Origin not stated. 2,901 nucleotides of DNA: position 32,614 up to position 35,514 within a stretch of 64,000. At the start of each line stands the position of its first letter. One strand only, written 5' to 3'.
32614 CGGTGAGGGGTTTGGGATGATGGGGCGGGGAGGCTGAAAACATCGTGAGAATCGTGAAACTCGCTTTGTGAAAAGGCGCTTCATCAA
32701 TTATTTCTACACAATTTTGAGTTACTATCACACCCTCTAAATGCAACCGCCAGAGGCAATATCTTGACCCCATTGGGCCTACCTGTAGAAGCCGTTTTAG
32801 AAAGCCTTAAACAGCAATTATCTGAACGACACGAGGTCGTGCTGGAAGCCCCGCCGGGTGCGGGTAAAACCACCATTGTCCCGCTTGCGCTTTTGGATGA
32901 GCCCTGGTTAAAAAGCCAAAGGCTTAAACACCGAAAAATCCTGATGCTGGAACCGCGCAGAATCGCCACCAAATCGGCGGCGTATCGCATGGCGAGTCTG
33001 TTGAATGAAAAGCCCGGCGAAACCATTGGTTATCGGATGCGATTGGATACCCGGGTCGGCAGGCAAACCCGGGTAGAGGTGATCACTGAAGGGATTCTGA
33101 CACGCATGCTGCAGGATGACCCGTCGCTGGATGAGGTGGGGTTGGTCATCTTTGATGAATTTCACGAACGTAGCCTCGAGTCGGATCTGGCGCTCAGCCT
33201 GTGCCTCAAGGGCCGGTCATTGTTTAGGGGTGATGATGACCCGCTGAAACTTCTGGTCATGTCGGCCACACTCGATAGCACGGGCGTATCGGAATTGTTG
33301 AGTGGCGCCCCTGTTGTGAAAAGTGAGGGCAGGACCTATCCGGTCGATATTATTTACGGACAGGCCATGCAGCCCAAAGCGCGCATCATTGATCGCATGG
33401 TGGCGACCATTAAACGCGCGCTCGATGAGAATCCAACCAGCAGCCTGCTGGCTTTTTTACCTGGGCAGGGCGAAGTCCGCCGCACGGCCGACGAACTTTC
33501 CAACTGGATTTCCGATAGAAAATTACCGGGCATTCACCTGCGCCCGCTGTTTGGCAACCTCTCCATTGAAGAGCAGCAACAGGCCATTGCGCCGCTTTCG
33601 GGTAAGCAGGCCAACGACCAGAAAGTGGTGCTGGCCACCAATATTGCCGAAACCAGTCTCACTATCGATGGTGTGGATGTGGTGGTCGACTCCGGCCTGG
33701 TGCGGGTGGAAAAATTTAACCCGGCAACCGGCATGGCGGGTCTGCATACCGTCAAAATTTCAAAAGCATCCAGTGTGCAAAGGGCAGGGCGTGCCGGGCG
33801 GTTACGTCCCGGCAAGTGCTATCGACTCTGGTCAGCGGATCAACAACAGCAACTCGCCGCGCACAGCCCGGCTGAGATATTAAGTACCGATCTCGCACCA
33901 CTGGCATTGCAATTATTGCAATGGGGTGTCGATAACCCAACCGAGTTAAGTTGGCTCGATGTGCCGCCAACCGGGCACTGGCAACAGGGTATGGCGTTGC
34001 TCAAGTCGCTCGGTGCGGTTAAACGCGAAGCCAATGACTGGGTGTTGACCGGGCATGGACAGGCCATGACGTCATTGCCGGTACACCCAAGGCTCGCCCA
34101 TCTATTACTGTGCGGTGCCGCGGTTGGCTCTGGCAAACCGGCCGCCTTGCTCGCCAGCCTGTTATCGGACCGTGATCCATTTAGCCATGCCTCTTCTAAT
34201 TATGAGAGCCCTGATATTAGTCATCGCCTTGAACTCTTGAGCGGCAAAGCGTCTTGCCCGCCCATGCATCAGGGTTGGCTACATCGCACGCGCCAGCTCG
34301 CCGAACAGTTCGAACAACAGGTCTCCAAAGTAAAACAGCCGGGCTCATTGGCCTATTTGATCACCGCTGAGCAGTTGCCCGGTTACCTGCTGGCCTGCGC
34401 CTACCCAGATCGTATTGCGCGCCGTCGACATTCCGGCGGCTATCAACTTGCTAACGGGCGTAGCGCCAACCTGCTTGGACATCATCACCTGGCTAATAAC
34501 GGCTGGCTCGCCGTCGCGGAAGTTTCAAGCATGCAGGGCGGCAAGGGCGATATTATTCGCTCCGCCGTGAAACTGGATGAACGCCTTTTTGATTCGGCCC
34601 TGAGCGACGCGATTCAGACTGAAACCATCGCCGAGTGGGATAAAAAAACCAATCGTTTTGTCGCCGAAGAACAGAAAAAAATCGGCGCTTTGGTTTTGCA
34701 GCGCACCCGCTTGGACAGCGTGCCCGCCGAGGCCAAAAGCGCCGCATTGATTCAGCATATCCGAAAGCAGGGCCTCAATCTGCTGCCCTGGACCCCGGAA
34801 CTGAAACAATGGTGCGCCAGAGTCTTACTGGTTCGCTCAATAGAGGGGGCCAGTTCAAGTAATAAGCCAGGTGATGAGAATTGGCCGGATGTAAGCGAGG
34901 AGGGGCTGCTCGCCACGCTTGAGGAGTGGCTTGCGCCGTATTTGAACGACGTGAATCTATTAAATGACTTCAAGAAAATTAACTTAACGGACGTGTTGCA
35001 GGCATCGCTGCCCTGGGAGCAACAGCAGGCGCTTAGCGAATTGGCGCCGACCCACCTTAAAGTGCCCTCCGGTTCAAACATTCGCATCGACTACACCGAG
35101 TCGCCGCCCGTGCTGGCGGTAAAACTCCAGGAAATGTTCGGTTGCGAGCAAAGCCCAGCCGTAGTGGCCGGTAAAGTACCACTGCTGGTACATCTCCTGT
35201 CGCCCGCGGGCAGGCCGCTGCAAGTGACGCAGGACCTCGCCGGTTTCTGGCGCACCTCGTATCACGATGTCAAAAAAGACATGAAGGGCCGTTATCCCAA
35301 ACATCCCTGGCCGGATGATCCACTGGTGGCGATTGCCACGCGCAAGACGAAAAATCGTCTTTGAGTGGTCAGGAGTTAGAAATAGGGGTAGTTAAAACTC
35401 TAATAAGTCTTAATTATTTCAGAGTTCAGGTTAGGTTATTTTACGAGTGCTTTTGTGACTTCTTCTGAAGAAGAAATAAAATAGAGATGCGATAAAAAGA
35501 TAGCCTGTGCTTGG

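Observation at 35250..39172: The hrpB 3' terminus occurs three times and brackets two integrase-less single-gene islets (candidate serial insertion hotspot)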

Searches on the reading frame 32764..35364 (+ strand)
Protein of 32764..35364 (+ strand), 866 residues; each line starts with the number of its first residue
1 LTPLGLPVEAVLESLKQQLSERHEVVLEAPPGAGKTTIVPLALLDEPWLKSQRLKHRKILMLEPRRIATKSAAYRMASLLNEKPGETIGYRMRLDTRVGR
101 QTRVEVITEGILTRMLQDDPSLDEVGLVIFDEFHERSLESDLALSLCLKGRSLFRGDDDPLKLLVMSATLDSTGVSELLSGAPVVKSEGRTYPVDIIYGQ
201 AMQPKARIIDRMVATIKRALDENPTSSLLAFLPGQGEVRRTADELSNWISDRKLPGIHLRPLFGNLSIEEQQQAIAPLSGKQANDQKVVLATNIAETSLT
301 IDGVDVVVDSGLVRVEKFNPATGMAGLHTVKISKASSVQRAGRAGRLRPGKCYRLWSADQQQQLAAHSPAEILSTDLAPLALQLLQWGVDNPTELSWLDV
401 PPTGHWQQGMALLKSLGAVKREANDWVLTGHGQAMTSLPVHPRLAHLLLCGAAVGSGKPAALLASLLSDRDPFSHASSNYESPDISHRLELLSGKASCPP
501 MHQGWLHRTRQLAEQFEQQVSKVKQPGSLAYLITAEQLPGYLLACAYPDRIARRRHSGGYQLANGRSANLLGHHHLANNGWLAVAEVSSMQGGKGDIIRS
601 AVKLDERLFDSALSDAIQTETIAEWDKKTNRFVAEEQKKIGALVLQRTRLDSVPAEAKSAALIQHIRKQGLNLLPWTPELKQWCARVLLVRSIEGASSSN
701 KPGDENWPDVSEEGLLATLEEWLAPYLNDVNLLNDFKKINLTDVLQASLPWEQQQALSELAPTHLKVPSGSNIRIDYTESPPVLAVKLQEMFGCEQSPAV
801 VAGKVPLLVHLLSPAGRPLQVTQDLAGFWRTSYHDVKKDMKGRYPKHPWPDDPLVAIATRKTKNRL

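Call 7: search_protein_families(library=pfam, proteins=[window:32764-35364:+])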
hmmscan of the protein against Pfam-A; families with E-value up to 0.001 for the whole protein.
window:32764-35364:+ (866 aa): 6 families
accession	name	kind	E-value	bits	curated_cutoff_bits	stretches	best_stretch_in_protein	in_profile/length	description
PF08482.15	HrpB_C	-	4.4e-56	189.3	25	1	722-853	1-133/133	ATP-dependent helicase C-terminal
PF00270.35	DEAD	-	1.5e-12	48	26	1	18-173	10-162/167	DEAD/DEAH box helicase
PF00271.37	Helicase_C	-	3.2e-11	43.9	23.5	1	216-347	6-109/110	Helicase conserved C-terminal domain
PF24473.1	CON_HrpB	-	4.5e-10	39.6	27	1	617-650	2-35/35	ATP-dependent RNA helicase HrpB, connector region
PF04851.21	ResIII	-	2.3e-06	28.1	22.5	1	10-139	14-140/164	Type III restriction enzyme, res subunit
PF13245.12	AAA_19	-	0.00099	19.7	25.1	0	19-146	8-112/134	AAA domain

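Call 8: find_related_loci(query=window:32764-35364:+, collection=genome_contigs, flank=10000)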
Query window:32764-35364:+ (866 aa) in genome_contigs; peptide patterns used: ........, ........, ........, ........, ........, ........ (x = any residue, [..] = any of these).
600 stretches matched a pattern (row limit reached: there are more); 600 encode a relative of the query (tblastn E <= 1e-3); the best 80 are kept; 80 distinct loci.
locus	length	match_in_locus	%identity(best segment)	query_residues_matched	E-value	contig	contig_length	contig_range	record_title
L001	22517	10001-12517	60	4-865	0e+0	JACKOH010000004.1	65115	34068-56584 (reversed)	MAG: Pseudomonadales bacterium isolate HK-STAS-PROT-165 HK-STAS-PROT-165_4, whole genome shotgun sequence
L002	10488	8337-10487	57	6-745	0e+0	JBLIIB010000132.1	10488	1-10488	MAG: Candidatus Azotimanducaceae bacterium isolate 3300054696_170 Ga0535666_0012203, whole genome shotgun sequence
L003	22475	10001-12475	50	6-864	0e+0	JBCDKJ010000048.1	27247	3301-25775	MAG: Pseudomonadota bacterium isolate P01_H01_bin.57 k141_713262_length_27247_cov_20.5874, whole genome shotgun sequence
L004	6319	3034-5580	51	2-866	0e+0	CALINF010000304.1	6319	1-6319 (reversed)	MAG: uncultured Halieaceae bacterium isolate N2_Bin_Bin_145_1 genome assembly, contig: c_000001530107, whole genome shot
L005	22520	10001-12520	53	6-865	0e+0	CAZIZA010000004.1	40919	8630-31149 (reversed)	MAG TPA_asm: uncultured Pseudomonas sp. isolate SRP220891_co5_139 genome assembly, contig: NODE_429_length_40919_cov_63.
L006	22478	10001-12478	50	6-865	0e+0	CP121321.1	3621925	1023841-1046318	MAG: Cellvibrionales bacterium isolate NCC532_bact_1677 chromosome, complete genome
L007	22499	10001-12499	51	6-863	0e+0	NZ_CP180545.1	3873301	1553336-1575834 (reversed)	Neptuniibacter sp. PT8_73 chromosome, complete genome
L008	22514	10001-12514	53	6-865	0e+0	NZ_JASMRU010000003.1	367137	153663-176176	Pseudomonas sp. CAN1 strain SPPC 2814 scaffold3.1, whole genome shotgun sequence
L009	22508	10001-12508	51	4-865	0e+0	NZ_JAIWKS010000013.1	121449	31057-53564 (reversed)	Pseudomonas uvaldensis strain 20TX0172 13, whole genome shotgun sequence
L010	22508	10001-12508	53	4-865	0e+0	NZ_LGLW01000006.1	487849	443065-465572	Pseudomonas sp. Q2-TVG4-2 contig6, whole genome shotgun sequence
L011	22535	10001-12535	51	6-865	0e+0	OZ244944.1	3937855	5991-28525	MAG: Sediminihaliea sp. isolate b37e8fa2-d710-4dac-ae71-24a8c2793751 genome assembly, chromosome: 1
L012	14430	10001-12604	48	6-865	0e+0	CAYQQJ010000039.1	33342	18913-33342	MAG TPA_asm: uncultured Cellvibrionaceae bacterium isolate SRP263527_co1_87 genome assembly, contig: NODE_1010_length_33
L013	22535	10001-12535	51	6-865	0e+0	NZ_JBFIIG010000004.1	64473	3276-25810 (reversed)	MAG: Pseudomonas sp. isolate Mix_sand11.2021.09.Z.43 k141_2713662_length_64473_cov_23.3640, whole genome shotgun sequenc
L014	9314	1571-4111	50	6-865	0e+0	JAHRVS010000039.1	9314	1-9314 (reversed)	MAG: Gammaproteobacteria bacterium isolate DC_out226 k91_951755, whole genome shotgun sequence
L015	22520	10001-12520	51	6-865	0e+0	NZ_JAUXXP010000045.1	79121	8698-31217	MAG: Pseudomonas sp. isolate C17_concoct.bin.54 C17_k141_58902, whole genome shotgun sequence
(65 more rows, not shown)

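Call 10: find_encoding_contigs(protein=window:32764-35364:+, flank=10000, max_places=10)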
Protein window:32764-35364:+ (866 aa): no gene with exactly this product is on record in the collection.

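Call 14: find_homologous_proteins(query=window:32764-35364:+, max_evalue=1e-50)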
Query window:32764-35364:+ (866 aa): 8000 proteins with E <= 1e-50 among 8000 candidates; the best 120 are listed.
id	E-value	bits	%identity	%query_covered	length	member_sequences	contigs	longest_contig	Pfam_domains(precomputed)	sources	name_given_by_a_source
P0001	0.0e+0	1925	99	100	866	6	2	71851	PF00270.36,PF08482.16,PF00271.38,PF24473.2,PF04851.22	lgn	-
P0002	0.0e+0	1718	89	100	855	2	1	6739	PF00270.36,PF08482.16,PF00271.38,PF24473.2,PF04851.22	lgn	-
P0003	0.0e+0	1647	84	100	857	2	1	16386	PF00270.36,PF08482.16,PF00271.38,PF24473.2,PF04851.22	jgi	-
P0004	0.0e+0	1631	83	100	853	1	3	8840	PF00270.36,PF08482.16,PF07652.21,PF00271.38,PF24473.2,PF04851.22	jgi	-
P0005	0.0e+0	1627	83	100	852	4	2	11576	PF00270.36,PF08482.16,PF00271.38,PF24473.2,PF04851.22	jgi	-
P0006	0.0e+0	1607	83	100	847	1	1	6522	PF00270.36,PF08482.16,PF00271.38,PF24473.2,PF04851.22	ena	-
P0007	0.0e+0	1606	82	100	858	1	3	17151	PF00270.36,PF08482.16,PF00271.38,PF24473.2,PF04851.22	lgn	-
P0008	0.0e+0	1597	82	100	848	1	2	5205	PF00270.36,PF08482.16,PF00271.38,PF24473.2,PF04851.22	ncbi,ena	-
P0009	0.0e+0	1590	81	100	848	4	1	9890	PF00270.36,PF08482.16,PF00271.38,PF24473.2,PF04851.22,PF21010.3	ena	-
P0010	0.0e+0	1585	81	100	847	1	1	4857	PF00270.36,PF08482.16,PF00271.38,PF24473.2,PF04851.22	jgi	-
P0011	0.0e+0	1580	80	100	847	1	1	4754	PF00270.36,PF08482.16,PF00271.38,PF24473.2,PF04851.22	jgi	-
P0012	0.0e+0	1580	80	100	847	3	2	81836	PF00270.36,PF08482.16,PF00271.38,PF24473.2,PF04851.22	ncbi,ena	-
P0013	0.0e+0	1579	80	100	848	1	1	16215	PF00270.36,PF08482.16,PF00271.38,PF24473.2,PF04851.22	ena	-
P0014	0.0e+0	1578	80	100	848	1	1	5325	PF00270.36,PF08482.16,PF00271.38,PF24473.2,PF04851.22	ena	-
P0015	0.0e+0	1578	80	100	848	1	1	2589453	PF00270.36,PF08482.16,PF00271.38,PF24473.2,PF04851.22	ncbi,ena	-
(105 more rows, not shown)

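Call 15: find_encoding_contigs(protein=P0001, flank=10000, max_places=10)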
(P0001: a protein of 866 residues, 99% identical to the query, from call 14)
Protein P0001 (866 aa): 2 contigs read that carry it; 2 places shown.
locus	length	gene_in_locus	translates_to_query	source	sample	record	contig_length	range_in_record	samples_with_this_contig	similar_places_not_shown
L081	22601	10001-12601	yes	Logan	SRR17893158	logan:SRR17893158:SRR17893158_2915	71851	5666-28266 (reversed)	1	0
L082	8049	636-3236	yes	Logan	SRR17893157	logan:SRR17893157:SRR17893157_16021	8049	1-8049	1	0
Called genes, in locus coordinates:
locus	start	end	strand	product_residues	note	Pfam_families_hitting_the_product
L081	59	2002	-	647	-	PF00884:Sulfatase, PF01663:Phosphodiest (faint)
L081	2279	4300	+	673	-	PF07715:Plug, PF00593:TonB_dep_Rec_b-barrel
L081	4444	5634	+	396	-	PF04403:PqiA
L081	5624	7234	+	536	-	PF02470:MlaD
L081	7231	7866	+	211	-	PF03886:ABC_trans_aux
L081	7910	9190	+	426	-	PF14067:LssY_C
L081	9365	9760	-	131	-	-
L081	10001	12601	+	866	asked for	PF00270:DEAD, PF04851:ResIII (weak), PF00271:Helicase_C, PF24473:CON_HrpB, PF08482:HrpB_C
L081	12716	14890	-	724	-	PF00724:Oxidored_FMN, PF00070:Pyr_redox (faint), PF07992:Pyr_redox_2, PF13450:NAD_binding_8 (weak), PF22620:OYE-like_second_a-b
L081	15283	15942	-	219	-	PF01966:HD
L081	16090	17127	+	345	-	PF01965:DJ-1_PfpI, PF00165:HTH_AraC (weak), PF12833:HTH_18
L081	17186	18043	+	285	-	PF02798:GST_N, PF13409:GST_N_2 (weak), PF00043:GST_C (weak), PF13410:GST_C_2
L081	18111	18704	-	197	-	-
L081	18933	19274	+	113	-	PF04219:DUF413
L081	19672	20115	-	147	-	-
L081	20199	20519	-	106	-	PF00355:Rieske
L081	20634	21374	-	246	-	-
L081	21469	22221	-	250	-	-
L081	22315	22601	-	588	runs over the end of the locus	PF02463:SMC_N (faint), PF13175:AAA_15, PF13304:AAA_21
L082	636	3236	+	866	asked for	PF00270:DEAD, PF04851:ResIII (weak), PF00271:Helicase_C, PF24473:CON_HrpB, PF08482:HrpB_C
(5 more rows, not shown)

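Call 16: find_encoding_contigs(protein=P0002, flank=10000, max_places=6)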
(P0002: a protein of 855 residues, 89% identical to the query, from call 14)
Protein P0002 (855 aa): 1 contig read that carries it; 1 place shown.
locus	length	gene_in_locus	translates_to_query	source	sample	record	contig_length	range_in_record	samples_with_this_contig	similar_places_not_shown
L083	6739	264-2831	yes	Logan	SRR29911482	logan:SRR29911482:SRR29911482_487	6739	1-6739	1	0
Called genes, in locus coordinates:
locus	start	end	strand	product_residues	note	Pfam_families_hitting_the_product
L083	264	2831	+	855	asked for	PF00270:DEAD, PF04851:ResIII, PF00271:Helicase_C, PF24473:CON_HrpB, PF08482:HrpB_C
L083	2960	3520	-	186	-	-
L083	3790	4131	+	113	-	PF04219:DUF413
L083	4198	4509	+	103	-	-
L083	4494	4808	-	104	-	PF00355:Rieske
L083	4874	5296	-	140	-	PF00903:Glyoxalase, PF13669:Glyoxalase_4 (weak)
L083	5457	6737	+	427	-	?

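Call 17: find_encoding_contigs(protein=P0003, flank=10000, max_places=6)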
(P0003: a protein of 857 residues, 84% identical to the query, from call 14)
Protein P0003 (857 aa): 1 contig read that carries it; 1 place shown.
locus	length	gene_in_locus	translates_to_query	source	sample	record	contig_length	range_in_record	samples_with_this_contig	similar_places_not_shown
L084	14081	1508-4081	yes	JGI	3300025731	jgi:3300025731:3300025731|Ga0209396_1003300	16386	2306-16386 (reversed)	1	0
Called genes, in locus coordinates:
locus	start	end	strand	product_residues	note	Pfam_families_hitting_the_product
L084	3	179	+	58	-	?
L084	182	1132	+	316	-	PF01012:ETF, PF00766:ETF_alpha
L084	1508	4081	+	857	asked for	PF00270:DEAD, PF04851:ResIII, PF00271:Helicase_C, PF24473:CON_HrpB, PF08482:HrpB_C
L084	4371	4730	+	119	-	PF13560:HTH_31 (faint), PF01381:HTH_3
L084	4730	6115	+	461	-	PF13657:Couple_hipA, PF07804:HipA_C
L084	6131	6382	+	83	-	PF08482:HrpB_C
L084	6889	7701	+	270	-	-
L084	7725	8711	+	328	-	-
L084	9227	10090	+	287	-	PF02798:GST_N, PF13409:GST_N_2 (weak), PF00043:GST_C (weak), PF13410:GST_C_2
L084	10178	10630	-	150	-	PF00571:CBS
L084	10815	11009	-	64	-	PF00355:Rieske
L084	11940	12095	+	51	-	-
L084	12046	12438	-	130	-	PF00355:Rieske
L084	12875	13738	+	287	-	PF13489:Methyltransf_23 (weak), PF01135:PCMT (weak), PF01209:Ubie_methyltran, PF05175:MTS (faint), PF13847:Methyltransf_31, PF08241:Methyltransf_11, PF08242:Methyltransf_12, PF13649:Methyltransf_25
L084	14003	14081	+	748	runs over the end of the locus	PF01136:Peptidase_U32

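Call 41: find_encoding_contigs(protein=P0007, flank=10000, max_places=6)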
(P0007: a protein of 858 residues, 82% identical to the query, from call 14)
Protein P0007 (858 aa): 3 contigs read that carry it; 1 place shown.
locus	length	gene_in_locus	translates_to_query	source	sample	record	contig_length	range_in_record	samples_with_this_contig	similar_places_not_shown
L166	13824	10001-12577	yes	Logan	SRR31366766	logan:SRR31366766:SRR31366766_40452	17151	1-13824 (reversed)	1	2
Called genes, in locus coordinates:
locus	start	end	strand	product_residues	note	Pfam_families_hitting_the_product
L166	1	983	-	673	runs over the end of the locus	PF04879:Molybdop_Fe4S4, PF00384:Molybdopterin, PF01568:Molydop_binding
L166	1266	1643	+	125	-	PF09996:DUF2237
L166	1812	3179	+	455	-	PF01189:Methyltr_RsmB-F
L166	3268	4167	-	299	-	PF00126:HTH_1, PF03466:LysR_substrate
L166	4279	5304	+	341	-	PF08240:ADH_N, PF00107:ADH_zinc_N, PF13602:ADH_zinc_N_2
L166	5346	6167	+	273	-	PF00106:adh_short, PF08659:KR (weak), PF13561:adh_short_C2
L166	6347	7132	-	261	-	PF00950:ABC-3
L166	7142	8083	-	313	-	PF01297:ZnuA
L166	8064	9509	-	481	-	-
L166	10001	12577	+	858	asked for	PF00270:DEAD, PF04851:ResIII, PF00271:Helicase_C, PF24473:CON_HrpB, PF08482:HrpB_C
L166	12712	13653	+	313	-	PF08867:FRG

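Call 42: find_encoding_contigs(protein=P0006, flank=10000, max_places=6)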
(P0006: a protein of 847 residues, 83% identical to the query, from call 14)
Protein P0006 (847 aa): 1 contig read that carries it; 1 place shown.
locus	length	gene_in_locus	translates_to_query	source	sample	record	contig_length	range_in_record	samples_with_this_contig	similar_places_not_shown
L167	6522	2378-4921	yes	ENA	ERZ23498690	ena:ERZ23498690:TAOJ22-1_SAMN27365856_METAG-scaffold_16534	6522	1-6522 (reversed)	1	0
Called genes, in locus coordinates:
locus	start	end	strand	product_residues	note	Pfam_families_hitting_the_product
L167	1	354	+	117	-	?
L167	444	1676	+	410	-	-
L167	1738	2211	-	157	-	PF01575:MaoC_dehydratas, PF13452:FAS1_DH_region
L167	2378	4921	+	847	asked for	PF00270:DEAD, PF04851:ResIII, PF00271:Helicase_C, PF24473:CON_HrpB, PF08482:HrpB_C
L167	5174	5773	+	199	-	PF00440:TetR_N (weak), PF13977:TetR_C_6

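Call 72: search_protein_families(library=ncbifam, proteins=[L084:6889-7701:+, L084:7725-8711:+, L084:4730-6115:+, L084:4371-4730:+, L166:12712-13653:+], max_evalue=0.01)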
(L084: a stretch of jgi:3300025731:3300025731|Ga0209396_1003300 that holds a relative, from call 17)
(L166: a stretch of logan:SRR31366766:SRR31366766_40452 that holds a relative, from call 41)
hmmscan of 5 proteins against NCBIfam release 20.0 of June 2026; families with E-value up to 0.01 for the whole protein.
L084:6889-7701:+ (270 aa): 0 families

L084:7725-8711:+ (328 aa): 0 families

L084:4730-6115:+ (461 aa): 1 family
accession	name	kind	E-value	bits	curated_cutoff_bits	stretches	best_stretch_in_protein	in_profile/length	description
NF007297.0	PRK09775.1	equivalog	5.3e-11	41.9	401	1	244-359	256-370/446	type II toxin-antitoxin system HipA family toxin YjjJ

L084:4371-4730:+ (119 aa): 4 families
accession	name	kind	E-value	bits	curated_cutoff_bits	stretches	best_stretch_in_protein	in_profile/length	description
TIGR03070.1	couple_hipB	subfamily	4.3e-13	49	71.65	1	14-68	2-56/58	type II toxin-antitoxin system Y4mF family antitoxin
NF006015.0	PRK08154.1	subfamily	4.8e-06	25.9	204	1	4-68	20-84/314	anaerobic benzoate catabolism transcriptional regulator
NF041951.1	phage_RstR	subfamily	0.0005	20.3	80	1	14-65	2-53/108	RstR family transcriptional repressor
NF047948.1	male_kill_WMK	equivalog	0.0091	15.5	300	1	12-77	3-66/300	WO male-killing family protein Wmk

L166:12712-13653:+ (313 aa): 0 families

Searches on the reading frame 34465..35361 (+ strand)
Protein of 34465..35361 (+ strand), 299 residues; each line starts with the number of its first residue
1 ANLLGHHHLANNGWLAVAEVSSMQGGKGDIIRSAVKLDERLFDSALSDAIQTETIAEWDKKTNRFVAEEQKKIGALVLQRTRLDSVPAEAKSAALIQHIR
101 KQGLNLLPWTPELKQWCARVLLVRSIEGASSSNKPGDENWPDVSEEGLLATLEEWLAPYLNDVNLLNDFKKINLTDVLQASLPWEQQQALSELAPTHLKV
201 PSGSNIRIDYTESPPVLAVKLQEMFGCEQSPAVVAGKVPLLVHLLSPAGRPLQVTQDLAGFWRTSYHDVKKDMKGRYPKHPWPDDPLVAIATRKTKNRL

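Call 22: find_related_loci(query=window:34465-35361:+, collection=metagenome_contigs, flank=10000)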
Query window:34465-35361:+ (299 aa) in metagenome_contigs; peptide patterns used: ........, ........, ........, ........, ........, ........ (x = any residue, [..] = any of these).
454 stretches matched a pattern; 108 encode a relative of the query (tblastn E <= 1e-3); the best 80 are kept; 80 distinct loci.
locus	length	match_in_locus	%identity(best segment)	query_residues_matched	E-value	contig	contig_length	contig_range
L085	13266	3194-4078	84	1-299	1e-173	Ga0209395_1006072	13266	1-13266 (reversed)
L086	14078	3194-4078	84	1-299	2e-173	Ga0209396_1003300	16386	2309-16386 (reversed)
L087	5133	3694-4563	83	2-299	3e-172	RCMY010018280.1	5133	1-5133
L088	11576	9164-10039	83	1-296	7e-169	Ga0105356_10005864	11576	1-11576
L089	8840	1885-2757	83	1-299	2e-168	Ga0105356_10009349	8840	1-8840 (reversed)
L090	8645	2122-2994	83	1-299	2e-168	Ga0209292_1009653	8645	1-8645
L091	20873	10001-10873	82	1-299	5e-167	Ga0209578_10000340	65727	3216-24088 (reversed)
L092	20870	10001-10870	79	1-299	1e-162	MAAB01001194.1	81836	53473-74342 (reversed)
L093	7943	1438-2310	79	1-299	2e-161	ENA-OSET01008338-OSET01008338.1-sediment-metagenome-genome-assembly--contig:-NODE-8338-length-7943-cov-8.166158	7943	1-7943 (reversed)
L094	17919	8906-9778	78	1-299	1e-160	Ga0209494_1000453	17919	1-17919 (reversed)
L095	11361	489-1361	78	1-299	1e-160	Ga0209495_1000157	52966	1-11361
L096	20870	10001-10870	78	1-298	8e-160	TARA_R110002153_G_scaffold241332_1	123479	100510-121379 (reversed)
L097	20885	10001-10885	79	1-299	2e-160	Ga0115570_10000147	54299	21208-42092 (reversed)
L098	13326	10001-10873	78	1-299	2e-160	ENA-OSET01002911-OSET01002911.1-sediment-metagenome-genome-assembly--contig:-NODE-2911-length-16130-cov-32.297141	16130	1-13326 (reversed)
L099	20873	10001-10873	77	1-299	2e-160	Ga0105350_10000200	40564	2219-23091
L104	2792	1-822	83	18-299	4e-168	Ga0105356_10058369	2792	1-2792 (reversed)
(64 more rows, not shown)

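Call 72: search_protein_families(library=ncbifam, proteins=[L104:1255-1959:+], max_evalue=0.01)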
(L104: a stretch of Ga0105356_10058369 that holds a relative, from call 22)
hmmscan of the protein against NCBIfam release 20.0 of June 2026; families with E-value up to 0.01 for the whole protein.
L104:1255-1959:+ (234 aa): 2 families
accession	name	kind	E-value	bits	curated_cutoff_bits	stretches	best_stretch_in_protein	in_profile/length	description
NF038120.1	PEP_CTERM_QFxxD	subfamily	5.4e-05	23.2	80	1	187-231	166-214/215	NF038120 family PEP-CTERM protein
NF033554.9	floc_PepA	equivalog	0.0072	16.1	80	0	116-234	142-261/261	flocculation-associated PEP-CTERM protein PepA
